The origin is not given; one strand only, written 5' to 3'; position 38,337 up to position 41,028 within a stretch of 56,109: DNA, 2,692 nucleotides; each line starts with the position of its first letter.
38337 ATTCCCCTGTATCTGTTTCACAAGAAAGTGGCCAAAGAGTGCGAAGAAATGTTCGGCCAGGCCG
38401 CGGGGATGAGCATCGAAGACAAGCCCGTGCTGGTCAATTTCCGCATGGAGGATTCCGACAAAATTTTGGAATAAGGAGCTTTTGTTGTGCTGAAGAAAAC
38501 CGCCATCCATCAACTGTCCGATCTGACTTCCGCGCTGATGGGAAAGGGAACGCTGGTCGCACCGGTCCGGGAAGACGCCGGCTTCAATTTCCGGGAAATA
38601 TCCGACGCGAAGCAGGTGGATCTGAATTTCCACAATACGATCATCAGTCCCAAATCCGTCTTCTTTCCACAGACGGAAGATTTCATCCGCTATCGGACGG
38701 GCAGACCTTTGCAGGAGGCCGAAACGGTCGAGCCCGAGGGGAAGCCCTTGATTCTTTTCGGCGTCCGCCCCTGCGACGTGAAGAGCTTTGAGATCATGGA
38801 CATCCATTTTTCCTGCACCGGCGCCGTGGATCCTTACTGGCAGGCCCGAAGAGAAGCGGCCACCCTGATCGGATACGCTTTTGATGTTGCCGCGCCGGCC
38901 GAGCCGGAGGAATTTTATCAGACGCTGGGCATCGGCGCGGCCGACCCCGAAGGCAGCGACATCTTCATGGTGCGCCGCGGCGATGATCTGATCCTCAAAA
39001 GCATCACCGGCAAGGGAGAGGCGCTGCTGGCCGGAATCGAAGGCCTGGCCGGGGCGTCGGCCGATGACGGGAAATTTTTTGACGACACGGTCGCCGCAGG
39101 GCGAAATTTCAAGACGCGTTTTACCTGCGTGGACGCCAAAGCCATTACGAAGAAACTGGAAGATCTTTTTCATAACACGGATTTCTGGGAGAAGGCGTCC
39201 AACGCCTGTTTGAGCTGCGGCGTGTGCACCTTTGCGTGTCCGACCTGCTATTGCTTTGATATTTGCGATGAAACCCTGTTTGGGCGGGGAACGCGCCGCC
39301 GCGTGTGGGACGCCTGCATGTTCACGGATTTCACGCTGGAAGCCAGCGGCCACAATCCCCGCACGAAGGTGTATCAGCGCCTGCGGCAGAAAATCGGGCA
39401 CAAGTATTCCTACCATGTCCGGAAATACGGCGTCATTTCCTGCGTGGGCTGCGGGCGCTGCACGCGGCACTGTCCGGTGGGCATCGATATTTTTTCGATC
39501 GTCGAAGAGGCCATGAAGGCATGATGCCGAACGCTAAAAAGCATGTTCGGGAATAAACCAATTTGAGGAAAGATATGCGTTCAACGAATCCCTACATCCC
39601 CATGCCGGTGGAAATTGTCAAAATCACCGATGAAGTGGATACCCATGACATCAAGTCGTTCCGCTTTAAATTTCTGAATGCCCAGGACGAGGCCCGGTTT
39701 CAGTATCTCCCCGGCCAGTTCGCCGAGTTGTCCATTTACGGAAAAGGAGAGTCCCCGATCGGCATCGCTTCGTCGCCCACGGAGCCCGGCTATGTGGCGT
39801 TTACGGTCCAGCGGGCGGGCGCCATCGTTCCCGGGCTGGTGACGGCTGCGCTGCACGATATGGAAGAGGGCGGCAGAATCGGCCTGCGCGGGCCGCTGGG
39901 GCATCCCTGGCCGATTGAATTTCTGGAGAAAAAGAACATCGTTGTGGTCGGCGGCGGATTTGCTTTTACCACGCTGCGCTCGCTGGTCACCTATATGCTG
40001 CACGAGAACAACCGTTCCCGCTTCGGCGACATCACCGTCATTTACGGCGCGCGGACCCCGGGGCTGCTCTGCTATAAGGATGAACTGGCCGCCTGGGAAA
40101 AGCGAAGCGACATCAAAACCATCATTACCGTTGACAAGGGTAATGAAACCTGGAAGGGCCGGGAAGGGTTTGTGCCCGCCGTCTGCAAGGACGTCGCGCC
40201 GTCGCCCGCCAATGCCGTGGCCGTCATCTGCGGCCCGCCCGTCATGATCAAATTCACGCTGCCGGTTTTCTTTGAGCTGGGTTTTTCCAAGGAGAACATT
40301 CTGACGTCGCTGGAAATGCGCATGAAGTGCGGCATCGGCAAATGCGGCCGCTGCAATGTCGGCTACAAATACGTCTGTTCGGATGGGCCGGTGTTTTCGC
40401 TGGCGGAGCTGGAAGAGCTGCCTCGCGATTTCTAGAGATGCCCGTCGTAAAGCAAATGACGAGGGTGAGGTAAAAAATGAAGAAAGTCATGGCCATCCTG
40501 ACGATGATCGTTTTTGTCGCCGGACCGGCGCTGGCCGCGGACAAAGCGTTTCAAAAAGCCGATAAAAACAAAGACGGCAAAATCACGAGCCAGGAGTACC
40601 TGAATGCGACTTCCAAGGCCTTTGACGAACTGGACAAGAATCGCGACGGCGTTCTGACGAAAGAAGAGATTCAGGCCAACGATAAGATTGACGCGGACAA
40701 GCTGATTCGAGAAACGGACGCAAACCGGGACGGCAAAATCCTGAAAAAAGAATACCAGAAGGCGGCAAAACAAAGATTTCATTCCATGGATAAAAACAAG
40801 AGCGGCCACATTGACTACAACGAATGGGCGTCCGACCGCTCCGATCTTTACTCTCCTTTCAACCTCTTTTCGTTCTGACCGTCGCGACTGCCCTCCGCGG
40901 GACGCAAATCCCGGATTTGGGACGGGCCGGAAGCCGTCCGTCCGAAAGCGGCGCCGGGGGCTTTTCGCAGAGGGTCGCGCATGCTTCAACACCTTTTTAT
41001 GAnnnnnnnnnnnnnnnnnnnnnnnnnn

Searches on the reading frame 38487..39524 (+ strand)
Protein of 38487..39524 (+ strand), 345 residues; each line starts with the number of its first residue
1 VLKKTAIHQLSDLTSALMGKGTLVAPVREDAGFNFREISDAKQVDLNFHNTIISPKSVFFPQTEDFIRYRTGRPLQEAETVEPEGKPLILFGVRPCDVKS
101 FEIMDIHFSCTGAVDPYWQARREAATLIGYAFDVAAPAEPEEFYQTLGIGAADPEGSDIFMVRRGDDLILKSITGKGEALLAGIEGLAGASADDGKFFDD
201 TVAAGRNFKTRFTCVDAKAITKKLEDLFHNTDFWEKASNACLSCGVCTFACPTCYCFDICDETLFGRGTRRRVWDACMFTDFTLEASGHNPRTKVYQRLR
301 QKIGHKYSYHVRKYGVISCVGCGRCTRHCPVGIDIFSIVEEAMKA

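Call 3: search_protein_families(library=pfam, proteins=[window:38487-39524:+], max_evalue=0.01)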
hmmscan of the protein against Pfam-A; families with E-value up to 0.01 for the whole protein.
window:38487-39524:+ (345 aa): 12 families
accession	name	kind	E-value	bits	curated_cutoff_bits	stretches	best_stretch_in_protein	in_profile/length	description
PF17179.9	Fer4_22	-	1.3e-30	106.6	27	1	241-333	2-95/95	4Fe-4S dicluster domain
PF13183.11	Fer4_8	-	2.3e-07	31.7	27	1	239-333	3-68/68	4Fe-4S dicluster domain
PF13187.11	Fer4_9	-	8.1e-06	26.2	27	0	295-332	34-50/52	4Fe-4S dicluster domain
PF13534.11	Fer4_17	-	8.7e-06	26.6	22.2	0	295-334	25-61/61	4Fe-4S dicluster domain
PF12797.12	Fer4_2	-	1.3e-05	25.2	24.5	0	239-253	8-22/22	4Fe-4S binding domain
PF12838.12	Fer4_7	-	2.9e-05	24.9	27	0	241-333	2-52/52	4Fe-4S dicluster domain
PF13746.11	Fer4_18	-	0.00019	22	27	1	277-335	18-77/114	4Fe-4S dicluster domain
PF14697.11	Fer4_21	-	0.00049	20.6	35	0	318-331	40-53/59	4Fe-4S dicluster domain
PF13237.11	Fer4_10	-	0.0006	20.1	25.5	1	318-332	8-24/53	4Fe-4S dicluster domain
PF00037.32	Fer4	-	0.0011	19.2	21.1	1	319-332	8-21/24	4Fe-4S binding domain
PF12837.12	Fer4_6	-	0.0061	16.9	25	1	318-332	8-22/24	4Fe-4S binding domain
PF25160.1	LdpA_Fe-S-bd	-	0.0088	16.2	27.6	0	315-332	22-41/49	LdpA Fe-S cluster-binding domain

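Call 8: search_protein_families(library=ncbifam, proteins=[window:38487-39524:+], max_evalue=0.00001)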
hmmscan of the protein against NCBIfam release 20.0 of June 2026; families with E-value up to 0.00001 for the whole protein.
window:38487-39524:+ (345 aa): 3 families
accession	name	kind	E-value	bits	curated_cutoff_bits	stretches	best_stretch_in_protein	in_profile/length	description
NF040829.1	sulfhyd_ShyB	equivalog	1.5e-46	159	690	1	8-342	9-329/334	NAD(P)-dependent hydrogenase/sulfhydrogenase 2 subunit beta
NF040833.1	sulfhyd_HydB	equivalog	5.6e-46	157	750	1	16-336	17-329/367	NADPH-dependent hydrogenase/sulfhydrogenase 1 subunit beta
TIGR02910.1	sulfite_red_A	equivalog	1.6e-35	122.9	323.15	1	34-340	42-324/334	anaerobic sulfite reductase subunit AsrA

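Call 45: find_related_loci(query=window:38487-39524:+, collection=metagenome_contigs, flank=10000)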
Query window:38487-39524:+ (345 aa) in metagenome_contigs; peptide patterns used: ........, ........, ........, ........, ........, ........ (x = any residue, [..] = any of these).
238 stretches matched a pattern; 65 encode a relative of the query (tblastn E <= 1e-3); 64 distinct loci.
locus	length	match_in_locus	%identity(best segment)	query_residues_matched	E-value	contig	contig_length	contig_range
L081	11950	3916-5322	100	1-345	0e+0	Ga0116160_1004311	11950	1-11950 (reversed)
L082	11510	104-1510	96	1-345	0e+0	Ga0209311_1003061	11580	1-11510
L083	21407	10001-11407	90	1-345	0e+0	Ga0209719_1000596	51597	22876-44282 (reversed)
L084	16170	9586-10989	89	1-344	0e+0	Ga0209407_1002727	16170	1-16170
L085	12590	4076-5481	81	1-345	0e+0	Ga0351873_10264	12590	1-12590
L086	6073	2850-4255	80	1-345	0e+0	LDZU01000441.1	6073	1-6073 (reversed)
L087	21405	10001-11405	79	1-345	0e+0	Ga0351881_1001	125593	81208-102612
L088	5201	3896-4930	77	1-345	0e+0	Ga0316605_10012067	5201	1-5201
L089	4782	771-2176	78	1-345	0e+0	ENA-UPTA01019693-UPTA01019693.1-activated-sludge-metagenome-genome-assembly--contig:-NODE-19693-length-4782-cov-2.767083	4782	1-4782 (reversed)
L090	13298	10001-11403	75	1-344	0e+0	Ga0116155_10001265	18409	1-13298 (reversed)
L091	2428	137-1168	76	1-344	0e+0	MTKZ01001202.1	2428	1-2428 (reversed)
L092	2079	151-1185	75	1-345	0e+0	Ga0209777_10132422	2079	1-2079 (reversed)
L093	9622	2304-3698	75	2-344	0e+0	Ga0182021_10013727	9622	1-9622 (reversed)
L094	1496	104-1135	75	1-344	0e+0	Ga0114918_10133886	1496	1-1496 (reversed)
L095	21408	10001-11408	74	1-343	0e+0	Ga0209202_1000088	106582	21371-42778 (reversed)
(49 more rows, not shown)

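Call 61: search_solved_structures(query=window:38487-39524:+, max_evalue=0.00001)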
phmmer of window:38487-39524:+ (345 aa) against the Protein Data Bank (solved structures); distinct sequences matched with E-value up to 0.00001: 1.
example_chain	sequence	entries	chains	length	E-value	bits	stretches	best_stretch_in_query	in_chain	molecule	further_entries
9nez_B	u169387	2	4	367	2.6e-39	138.4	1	17-335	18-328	Sulfhydrogenase 1 subunit beta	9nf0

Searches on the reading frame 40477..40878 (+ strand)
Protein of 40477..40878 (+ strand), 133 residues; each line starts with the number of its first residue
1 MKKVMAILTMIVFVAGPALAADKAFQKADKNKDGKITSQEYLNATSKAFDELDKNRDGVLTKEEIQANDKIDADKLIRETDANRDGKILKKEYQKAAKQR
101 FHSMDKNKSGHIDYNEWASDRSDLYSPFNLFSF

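Call 3: search_protein_families(library=pfam, proteins=[window:40477-40878:+], max_evalue=0.01)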
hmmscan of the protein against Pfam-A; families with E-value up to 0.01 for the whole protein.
window:40477-40878:+ (133 aa): 10 families
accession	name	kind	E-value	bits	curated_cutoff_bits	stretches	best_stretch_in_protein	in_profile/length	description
PF00036.39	EF-hand_1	-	2.1e-24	83.7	25.4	4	22-44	3-25/29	EF hand domain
PF13202.12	EF-hand_5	-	4e-23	80.2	25.9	3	23-41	3-21/25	EF hand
PF13499.12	EF-hand_7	-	1.2e-18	67.6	30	3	48-97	7-66/67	EF-hand domain pair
PF13405.12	EF-hand_6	-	6.2e-18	63.2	25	3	47-66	4-23/30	EF-hand domain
PF10591.15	SPARC_Ca_bdg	-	7.6e-09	36.3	22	1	48-95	59-112/113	Secreted protein acidic and rich in cysteine Ca binding region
PF13833.12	EF-hand_8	-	1.5e-06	28.3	28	0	49-64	31-46/54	EF-hand domain pair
PF14788.12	EF-hand_10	-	0.0013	19.1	27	0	21-40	23-42/50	EF hand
PF00404.24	Dockerin_1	-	0.0029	18.2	22.9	0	21-41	29-49/57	Dockerin type I domain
PF23657.1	DUF7151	-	0.0054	17.1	27.2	0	52-68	26-42/46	Domain of unknown function (DUF7151)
PF25825.1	SAPC2_N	-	0.0069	16.7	27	0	39-74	4-39/80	SAPC2 EF-hand like N-terminal domain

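Call 87: search_protein_families(library=ncbifam, proteins=[window:40477-40878:+], max_evalue=1e-8)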
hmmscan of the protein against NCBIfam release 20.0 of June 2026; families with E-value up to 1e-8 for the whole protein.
window:40477-40878:+ (133 aa): 2 families
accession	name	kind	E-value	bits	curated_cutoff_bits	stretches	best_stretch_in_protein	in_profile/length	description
NF053806.1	lanmdlnLanM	equivalog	4.2e-18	65.7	135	1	3-120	4-122/132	lanmodulin LanM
NF041410.1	XopAW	subfamily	1.3e-10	41.5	120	0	46-121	66-162/235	XopAW family type III secretion system calcium-binding effector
